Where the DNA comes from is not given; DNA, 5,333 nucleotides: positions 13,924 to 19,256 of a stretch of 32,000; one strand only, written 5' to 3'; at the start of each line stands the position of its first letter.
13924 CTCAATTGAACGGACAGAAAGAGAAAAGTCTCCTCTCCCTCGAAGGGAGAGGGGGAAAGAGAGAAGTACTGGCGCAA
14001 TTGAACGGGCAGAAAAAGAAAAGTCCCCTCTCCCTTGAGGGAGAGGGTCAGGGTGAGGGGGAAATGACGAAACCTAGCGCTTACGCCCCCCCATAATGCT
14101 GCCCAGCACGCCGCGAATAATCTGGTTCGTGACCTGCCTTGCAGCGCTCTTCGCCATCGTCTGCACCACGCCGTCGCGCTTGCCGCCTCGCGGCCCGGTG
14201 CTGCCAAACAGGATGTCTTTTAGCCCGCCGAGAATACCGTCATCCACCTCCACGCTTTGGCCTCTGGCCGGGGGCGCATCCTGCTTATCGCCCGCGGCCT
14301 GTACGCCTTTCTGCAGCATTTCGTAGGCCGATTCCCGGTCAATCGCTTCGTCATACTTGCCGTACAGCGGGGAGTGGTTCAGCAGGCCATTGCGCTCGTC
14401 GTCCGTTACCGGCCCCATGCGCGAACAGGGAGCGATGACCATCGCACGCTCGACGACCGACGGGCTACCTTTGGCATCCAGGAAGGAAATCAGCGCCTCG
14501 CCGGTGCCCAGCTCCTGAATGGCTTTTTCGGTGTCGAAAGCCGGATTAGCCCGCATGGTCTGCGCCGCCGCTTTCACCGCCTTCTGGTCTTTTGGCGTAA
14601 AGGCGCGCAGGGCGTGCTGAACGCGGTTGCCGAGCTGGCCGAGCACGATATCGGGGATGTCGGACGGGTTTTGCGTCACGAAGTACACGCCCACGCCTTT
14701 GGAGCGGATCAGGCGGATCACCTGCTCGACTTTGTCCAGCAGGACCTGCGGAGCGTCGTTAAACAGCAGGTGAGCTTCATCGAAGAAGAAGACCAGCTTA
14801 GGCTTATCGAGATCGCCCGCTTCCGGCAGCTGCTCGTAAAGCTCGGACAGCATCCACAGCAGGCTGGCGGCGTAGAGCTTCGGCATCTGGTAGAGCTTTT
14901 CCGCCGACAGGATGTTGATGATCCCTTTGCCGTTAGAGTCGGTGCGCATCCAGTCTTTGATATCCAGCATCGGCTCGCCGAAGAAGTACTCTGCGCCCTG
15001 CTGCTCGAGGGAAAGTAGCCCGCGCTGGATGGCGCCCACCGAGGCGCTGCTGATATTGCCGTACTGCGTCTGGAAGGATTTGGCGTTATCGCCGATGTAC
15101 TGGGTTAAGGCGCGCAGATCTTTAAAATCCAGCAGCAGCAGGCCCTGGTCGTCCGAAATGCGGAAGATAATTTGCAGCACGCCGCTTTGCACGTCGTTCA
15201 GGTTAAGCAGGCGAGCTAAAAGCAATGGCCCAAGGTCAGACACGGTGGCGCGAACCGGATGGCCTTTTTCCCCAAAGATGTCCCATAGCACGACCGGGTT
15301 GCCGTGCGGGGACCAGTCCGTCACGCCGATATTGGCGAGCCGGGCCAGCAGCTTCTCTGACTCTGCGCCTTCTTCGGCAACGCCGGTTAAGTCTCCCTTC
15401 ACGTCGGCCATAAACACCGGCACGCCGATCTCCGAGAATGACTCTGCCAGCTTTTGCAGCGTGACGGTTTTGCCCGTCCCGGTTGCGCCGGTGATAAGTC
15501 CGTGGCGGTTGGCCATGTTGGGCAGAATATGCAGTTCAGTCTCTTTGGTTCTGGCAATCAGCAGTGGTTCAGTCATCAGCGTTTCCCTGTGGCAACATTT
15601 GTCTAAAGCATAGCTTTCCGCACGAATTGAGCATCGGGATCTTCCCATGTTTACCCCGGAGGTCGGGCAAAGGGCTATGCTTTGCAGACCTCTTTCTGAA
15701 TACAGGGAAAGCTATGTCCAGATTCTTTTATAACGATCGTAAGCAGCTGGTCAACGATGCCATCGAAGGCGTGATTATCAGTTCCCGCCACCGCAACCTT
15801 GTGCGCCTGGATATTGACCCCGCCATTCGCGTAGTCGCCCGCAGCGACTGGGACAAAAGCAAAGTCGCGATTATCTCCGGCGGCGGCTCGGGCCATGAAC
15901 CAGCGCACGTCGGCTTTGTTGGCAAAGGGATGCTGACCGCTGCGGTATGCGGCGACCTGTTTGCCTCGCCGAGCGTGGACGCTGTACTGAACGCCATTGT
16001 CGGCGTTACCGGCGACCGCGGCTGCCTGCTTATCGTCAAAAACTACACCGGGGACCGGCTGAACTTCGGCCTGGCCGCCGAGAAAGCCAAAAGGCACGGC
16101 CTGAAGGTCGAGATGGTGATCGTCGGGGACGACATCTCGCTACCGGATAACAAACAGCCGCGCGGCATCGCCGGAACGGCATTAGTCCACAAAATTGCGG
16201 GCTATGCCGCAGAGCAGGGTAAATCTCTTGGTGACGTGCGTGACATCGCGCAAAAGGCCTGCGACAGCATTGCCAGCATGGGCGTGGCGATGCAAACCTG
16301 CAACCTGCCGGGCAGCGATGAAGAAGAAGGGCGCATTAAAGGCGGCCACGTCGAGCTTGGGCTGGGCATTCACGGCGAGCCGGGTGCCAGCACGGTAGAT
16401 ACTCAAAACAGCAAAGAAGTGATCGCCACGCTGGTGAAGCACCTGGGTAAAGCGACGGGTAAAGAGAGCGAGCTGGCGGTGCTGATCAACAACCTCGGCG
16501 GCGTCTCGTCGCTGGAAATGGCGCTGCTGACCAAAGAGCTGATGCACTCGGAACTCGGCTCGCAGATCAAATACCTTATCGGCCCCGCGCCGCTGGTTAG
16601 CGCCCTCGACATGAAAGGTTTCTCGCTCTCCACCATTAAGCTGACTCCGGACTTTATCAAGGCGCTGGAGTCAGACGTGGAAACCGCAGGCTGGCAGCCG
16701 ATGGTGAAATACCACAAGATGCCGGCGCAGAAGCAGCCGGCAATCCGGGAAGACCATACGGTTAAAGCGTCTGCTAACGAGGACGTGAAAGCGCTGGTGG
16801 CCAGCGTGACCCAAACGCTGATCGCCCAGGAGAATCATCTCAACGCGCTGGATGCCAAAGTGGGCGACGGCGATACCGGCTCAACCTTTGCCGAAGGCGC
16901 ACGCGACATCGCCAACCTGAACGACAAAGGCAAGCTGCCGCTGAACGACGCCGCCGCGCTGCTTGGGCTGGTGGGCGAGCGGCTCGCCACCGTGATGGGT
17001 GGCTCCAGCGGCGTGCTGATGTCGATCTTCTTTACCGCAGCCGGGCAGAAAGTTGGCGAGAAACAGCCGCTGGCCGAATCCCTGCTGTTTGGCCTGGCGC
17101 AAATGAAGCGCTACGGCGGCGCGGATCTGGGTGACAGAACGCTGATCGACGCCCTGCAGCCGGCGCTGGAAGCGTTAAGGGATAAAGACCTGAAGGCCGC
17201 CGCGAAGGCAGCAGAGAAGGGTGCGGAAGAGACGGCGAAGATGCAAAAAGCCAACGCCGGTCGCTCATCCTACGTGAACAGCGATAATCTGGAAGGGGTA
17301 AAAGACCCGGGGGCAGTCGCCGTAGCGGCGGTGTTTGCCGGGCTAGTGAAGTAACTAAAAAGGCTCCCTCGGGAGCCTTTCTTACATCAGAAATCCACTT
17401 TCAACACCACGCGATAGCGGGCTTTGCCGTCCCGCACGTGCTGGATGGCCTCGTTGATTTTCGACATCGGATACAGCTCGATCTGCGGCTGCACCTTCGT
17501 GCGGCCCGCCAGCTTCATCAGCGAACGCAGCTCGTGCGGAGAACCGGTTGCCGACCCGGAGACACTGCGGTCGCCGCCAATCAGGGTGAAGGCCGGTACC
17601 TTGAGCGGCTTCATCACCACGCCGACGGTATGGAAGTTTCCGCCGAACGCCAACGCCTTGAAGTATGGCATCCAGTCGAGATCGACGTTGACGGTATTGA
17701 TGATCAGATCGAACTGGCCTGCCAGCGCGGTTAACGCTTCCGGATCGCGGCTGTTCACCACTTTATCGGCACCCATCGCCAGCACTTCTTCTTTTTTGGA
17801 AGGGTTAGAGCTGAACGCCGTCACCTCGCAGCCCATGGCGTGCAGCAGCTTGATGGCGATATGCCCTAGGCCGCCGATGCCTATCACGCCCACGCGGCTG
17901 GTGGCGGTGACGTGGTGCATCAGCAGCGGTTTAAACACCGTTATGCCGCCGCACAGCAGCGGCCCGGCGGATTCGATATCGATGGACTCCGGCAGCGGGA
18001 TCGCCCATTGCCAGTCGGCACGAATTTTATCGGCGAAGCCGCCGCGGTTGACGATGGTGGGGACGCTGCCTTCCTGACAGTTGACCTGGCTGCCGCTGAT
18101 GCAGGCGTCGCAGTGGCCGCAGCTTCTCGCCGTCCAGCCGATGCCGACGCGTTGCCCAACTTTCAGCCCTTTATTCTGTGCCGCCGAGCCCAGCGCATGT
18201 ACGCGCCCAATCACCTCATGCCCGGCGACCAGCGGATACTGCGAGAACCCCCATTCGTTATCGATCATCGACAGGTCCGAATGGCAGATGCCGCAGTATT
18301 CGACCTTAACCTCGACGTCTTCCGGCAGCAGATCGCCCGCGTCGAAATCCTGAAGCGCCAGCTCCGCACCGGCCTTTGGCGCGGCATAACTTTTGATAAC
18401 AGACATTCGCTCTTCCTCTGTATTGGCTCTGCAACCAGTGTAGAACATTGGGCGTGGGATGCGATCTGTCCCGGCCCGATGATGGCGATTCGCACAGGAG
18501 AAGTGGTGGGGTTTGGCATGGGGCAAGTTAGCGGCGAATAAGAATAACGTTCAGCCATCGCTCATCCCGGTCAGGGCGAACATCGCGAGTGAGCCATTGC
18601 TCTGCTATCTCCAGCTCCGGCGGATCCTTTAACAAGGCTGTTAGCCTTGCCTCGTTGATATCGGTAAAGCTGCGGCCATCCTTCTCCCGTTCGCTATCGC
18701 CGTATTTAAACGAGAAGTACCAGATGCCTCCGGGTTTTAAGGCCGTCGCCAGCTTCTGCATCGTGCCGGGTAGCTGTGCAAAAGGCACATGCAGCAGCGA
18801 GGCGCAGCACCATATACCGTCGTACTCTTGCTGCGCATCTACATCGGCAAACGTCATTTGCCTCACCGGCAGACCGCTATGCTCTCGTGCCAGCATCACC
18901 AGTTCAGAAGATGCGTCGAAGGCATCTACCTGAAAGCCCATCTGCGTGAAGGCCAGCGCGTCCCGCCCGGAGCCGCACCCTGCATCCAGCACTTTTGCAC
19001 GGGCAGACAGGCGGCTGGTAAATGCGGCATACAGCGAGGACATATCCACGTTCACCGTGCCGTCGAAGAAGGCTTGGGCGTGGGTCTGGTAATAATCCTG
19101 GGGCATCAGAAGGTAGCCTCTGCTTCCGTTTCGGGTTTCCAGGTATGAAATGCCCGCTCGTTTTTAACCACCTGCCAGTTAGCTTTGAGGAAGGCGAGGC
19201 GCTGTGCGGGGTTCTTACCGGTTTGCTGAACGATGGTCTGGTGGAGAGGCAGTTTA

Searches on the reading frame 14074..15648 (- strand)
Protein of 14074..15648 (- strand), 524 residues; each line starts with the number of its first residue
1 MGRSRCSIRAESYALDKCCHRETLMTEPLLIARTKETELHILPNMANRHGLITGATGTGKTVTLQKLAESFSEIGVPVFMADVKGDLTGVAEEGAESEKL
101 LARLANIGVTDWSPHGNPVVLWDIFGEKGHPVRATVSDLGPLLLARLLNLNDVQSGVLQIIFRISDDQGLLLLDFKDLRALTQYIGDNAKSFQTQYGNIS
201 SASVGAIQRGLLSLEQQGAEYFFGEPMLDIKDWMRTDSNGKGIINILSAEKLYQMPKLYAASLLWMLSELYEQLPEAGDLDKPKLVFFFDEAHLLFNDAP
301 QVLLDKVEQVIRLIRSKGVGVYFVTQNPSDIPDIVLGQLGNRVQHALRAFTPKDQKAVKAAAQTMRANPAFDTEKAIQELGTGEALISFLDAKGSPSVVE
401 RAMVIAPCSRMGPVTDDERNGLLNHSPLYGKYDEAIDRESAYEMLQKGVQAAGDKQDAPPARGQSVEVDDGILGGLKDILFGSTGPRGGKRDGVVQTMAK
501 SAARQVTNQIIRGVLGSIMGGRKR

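Call 57: search_protein_families(library=padloc, proteins=[window:14074-15648:-], max_evalue=0.001)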
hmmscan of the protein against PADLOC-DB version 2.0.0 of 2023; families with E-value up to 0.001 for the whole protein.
window:14074-15648:- (524 aa): 8 families
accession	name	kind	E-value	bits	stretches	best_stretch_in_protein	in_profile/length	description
PDLC04140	mad8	-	6.6e-19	66.6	1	46-390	26-289/314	mads_8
PDLC04103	HerA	-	4.9e-14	49.6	1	282-393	440-549/579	-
PDLC04105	HerA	-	8.7e-13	45.7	1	285-387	420-522/576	-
PDLC01055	HerA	-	9.1e-10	35.9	1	197-338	343-474/532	Type III coevolved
PDLC04100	HerA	-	2.4e-05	21.2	1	313-386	474-541/580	-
PDLC04097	HerA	-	0.00037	17.3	0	305-388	503-580/618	-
PDLC04104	HerA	-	0.00043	17.1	1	285-387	221-323/379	-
PDLC02185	HerA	-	0.00053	16.8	0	267-385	428-546/585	-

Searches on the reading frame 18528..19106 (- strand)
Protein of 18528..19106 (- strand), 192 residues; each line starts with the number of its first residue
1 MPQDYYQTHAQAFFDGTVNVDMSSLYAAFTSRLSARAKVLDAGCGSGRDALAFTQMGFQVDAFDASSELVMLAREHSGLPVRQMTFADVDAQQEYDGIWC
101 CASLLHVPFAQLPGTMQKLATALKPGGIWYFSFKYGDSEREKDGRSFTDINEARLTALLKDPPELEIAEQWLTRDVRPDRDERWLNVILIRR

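Call 19: search_protein_families(library=pfam, proteins=[window:18528-19106:-], max_evalue=0.01)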
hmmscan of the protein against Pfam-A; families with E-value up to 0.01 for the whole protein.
window:18528-19106:- (192 aa): 7 families
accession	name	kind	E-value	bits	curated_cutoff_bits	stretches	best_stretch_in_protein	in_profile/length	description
PF13649.12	Methyltransf_25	-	2.2e-14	54.4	27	1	39-127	1-97/97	Methyltransferase domain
PF13489.12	Methyltransf_23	-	3.7e-14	53.2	27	1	23-134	6-119/164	Methyltransferase domain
PF08241.18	Methyltransf_11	-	2e-11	44.8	21.2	1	40-131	1-95/95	Methyltransferase domain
PF08242.18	Methyltransf_12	-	7.6e-10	39.8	30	1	40-128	1-97/98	Methyltransferase domain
PF13847.12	Methyltransf_31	-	5.5e-08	33.1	27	1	36-131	4-109/145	Methyltransferase domain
PF03848.20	TehB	-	1.3e-07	31.7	20.4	1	35-128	30-129/193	Tellurite resistance protein TehB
PF05724.17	TPMT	-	0.0036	17.4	26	1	6-101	10-104/218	Thiopurine S-methyltransferase (TPMT)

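Call 57: search_protein_families(library=padloc, proteins=[window:18528-19106:-], max_evalue=0.001)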
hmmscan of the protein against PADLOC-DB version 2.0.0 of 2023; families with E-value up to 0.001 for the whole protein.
window:18528-19106:- (192 aa): 1 family
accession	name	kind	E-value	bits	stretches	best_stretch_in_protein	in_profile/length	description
PDLC04134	mad2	-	3.4e-15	53.8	1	35-142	291-405/492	mads_2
